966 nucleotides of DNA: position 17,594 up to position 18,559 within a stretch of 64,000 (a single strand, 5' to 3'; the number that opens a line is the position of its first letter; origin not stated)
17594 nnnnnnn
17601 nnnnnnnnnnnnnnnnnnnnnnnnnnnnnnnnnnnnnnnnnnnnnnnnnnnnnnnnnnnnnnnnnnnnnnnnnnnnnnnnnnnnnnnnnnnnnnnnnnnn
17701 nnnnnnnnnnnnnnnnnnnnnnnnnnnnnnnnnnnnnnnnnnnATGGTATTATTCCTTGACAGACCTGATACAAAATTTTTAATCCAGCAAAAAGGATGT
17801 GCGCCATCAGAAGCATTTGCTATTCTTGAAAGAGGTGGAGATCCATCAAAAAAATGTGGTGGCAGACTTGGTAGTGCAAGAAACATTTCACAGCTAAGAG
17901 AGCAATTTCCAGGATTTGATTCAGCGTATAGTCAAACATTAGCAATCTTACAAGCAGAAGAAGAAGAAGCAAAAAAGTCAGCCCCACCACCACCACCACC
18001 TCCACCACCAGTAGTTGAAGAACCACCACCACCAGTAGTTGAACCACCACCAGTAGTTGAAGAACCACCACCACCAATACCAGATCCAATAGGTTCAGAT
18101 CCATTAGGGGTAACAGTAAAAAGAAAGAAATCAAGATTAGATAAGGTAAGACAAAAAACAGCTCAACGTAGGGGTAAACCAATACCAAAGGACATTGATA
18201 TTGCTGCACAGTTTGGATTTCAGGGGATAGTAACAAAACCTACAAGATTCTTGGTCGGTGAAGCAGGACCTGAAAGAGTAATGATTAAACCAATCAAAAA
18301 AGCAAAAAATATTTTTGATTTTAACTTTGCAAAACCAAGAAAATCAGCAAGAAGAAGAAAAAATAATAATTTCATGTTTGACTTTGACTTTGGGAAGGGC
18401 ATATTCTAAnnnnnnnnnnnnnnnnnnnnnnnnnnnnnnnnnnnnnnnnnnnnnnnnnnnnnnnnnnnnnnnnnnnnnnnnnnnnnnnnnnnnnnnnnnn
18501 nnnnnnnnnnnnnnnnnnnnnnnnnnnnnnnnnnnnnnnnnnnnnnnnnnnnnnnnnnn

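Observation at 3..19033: Family of small, very basic proteins ending in Gly/Asp-Phe-Phe and carrying FDF/FxF motifs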

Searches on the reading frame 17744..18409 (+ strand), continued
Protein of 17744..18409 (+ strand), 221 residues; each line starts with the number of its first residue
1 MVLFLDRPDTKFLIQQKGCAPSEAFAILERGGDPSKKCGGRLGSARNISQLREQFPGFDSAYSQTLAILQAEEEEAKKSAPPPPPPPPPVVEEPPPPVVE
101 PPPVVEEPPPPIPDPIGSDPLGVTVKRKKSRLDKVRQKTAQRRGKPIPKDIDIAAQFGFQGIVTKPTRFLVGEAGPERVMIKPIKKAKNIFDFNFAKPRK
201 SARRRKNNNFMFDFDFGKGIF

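Call 79: predict_structure(alignment_id=A1)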
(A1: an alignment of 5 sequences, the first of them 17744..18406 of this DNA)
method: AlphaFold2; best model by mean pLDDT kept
length: 221 residues; sequences in the alignment: 5
mean_pLDDT: 61.1   pTM: 0.21
mean pLDDT of the five models: 61.1, 58.1, 55.4, 54.9, 54.1
residues with pLDDT >= 90: 0; 70-90: 67; 50-70: 100; < 50: 54
segments of 3 or more residues with pLDDT < 50: 41-43, 115-125, 151-163, 187-197, 209-221
pLDDT, mean of each block of 10 residues (from residue 1): 76 80 80 61 57 75 85 71 59 58 61 47 51 77 66 40 52 55 51 48 54 42 42
secondary structure, 60 per line:
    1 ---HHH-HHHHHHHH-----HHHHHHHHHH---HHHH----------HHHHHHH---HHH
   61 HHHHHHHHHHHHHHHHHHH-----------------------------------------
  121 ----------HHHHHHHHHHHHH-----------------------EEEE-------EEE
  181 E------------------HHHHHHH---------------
elements in order: H8-15 H21-30 H34-37 H48-54 H58-79 H131-143 E167-170 E178-181 H200-206
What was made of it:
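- The AlphaFold model of the 221-aa family has a low-confidence tail (call 79).
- Tried and rejected: The 221-aa family: pLDDT 61 with a disordered tail, so it was not taken to fold search (call 79).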

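Call 90: find_encoding_contigs(protein=P0050, flank=10000, max_places=3)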
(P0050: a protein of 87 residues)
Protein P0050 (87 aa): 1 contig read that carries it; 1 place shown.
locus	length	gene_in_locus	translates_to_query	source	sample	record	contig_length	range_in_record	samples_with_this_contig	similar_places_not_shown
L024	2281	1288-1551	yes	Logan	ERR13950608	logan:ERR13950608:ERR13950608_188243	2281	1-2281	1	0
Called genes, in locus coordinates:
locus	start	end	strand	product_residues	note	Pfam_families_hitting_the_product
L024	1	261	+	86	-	?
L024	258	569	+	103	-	-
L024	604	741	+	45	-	-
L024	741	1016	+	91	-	-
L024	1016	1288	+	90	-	-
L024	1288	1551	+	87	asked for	-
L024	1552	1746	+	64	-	-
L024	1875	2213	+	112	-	-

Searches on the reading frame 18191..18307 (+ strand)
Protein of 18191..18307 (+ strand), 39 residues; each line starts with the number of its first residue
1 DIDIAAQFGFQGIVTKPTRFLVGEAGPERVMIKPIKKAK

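Call 39: search_dna_similar(query=window:18191-18307:+, collection=phages, mode=protein, max_evalue=10, max_rows=25)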
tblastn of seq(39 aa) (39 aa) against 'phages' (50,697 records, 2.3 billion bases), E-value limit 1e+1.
Records with a match: 35; places in all: 35; records where one place covers at least 80% of the query: 13.
Best place of each record, by identity: 60-80% 6; <60% 29.
By first word of the organism name: Campylobacter 7; Synechococcus 7; Lactobacillus 6; Lacticaseibacillus 4; Nitratiruptor 3; Bacillus 3; Clostridium 3; Serratia 1; Thermobifida 1.
By host as written in the record: - 5; Bacillus alcalophilus CGMCC 1.3604 3; Lactobacillus paracasei 3; Lactobacillus casei 2; Synechococcus sp. MW02 2; Clostridium perfringens 5147-97 2; Campylobacter jejuni subsp. jejuni 00-2425 1; Campylobacter jejuni subsp. jejuni 00-6200 1; and 16 more.
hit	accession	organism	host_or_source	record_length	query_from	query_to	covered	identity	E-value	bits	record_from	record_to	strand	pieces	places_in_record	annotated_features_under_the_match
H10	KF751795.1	Campylobacter phage CJIE4-3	Campylobacter jejuni subsp. jejuni ...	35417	8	39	82%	51.5%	3e+0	29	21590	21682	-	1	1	tail tape measure protein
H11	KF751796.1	Campylobacter phage CJIE4-4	Campylobacter jejuni subsp. jejuni ...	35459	8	39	82%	51.5%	3e+0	29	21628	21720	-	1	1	tail tape measure protein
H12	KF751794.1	Campylobacter phage CJIE4-2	Campylobacter jejuni subsp. jejuni ...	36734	8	39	82%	51.5%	3e+0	29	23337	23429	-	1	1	tail tape measure protein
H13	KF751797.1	Campylobacter phage CJIE4-5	Campylobacter jejuni subsp. jejuni ...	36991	8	39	82%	51.5%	3e+0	29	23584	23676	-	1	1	tail tape measure protein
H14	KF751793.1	Campylobacter phage CJIE4-1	Campylobacter jejuni subsp. jejuni ...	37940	8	39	82%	51.5%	3e+0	29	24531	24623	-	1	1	tail tape measure protein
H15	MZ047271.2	Campylobacter phage PC10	Campylobacter jejuni L26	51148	8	39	82%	51.5%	3e+0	29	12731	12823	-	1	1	hypothetical protein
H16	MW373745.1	Campylobacter phage CJLB-13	Campylobacter jejuni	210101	8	39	82%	51.5%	3e+0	29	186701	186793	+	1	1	record has no annotation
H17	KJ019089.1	Synechococcus phage ACG-2014j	-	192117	8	39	82%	50.0%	9e+0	28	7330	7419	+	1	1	2OG-Fe(II) oxygenase family like protein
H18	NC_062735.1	Synechococcus phage ACG-2014j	-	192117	8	39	82%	50.0%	9e+0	28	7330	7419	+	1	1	2OG-Fe(II) oxygenase family like protein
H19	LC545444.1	Nitratiruptor phage NrS-3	Nitratiruptor sp. YY08-14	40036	8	36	74%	51.7%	8e+0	28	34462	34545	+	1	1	phage tail tape measure protein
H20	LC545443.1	Nitratiruptor phage NrS-2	Nitratiruptor sp. YY08-10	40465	8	36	74%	51.7%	8e+0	28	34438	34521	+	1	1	phage tail tape measure protein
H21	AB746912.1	Nitratiruptor phage NrS-1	Nitratiruptor sp. SB155-2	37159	8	36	74%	51.7%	1e+1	28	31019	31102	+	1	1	tape measure protein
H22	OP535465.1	Synechococcus phage S-CREM1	Synechococcus sp. CB0101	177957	12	37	67%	57.7%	5e-1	31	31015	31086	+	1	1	M15 family metallopeptidase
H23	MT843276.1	Serratia phage vB_SspS_OS31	Serratia sp. OS31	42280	6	38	85%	42.5%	8e+0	28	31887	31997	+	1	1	tail length tape-measure protein H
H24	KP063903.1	Bacillus phage BalMu-1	Bacillus alcalophilus CGMCC 1.3604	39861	5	39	90%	40.0%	6e+0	28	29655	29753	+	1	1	tail length tape-measure protein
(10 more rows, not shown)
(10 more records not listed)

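Call 40: get_annotated_region(hit=H24, flank=150)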
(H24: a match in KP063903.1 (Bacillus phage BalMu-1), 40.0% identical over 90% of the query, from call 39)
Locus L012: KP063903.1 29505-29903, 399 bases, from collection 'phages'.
description: Bacillus phage BalMu-1 copy 2, complete genome.
organism: Bacillus phage BalMu-1 (NCBI taxid 1567487)
taxonomy: Viruses; Duplodnaviria; Heunggongvirae; Uroviricota; Caudoviricetes
host: Bacillus alcalophilus CGMCC 1.3604; source: -; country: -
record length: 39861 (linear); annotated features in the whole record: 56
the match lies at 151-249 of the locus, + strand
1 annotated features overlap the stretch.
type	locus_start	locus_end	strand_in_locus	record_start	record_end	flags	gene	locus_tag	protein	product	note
CDS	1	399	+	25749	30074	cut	-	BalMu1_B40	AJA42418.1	tail length tape-measure protein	-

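Call 41: get_annotated_region(hit=H10, flank=150)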
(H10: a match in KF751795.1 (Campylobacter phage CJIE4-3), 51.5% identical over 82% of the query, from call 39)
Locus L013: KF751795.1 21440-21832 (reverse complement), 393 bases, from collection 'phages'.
description: Campylobacter phage CJIE4-3, complete genome.
organism: Campylobacter phage CJIE4-3 (NCBI taxid 1470460)
taxonomy: Viruses; Duplodnaviria; Heunggongvirae; Uroviricota; Caudoviricetes
host: Campylobacter jejuni subsp. jejuni 00-2425; source: stool sample; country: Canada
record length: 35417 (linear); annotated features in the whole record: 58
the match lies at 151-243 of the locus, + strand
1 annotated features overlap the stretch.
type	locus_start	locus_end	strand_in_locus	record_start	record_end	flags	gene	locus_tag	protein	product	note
CDS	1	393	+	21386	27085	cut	-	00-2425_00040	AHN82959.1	tail tape measure protein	-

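Call 42: get_annotated_region(hit=H19, flank=150)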
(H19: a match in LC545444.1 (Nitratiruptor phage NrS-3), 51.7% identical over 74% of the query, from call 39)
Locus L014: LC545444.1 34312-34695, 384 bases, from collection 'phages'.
description: Nitratiruptor phage NrS-3 DNA, complete genome.
organism: Nitratiruptor phage NrS-3 (NCBI taxid 2725865)
taxonomy: Viruses; Duplodnaviria; Heunggongvirae; Uroviricota; Caudoviricetes
host: Nitratiruptor sp. YY08-14; source: marine hydrothermal vent chimney; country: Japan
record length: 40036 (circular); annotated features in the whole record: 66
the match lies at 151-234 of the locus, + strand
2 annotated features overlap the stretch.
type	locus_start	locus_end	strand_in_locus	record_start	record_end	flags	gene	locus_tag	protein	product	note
CDS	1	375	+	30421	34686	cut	-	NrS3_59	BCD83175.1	phage tail tape measure protein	-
CDS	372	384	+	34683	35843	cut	-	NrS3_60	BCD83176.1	hypothetical protein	-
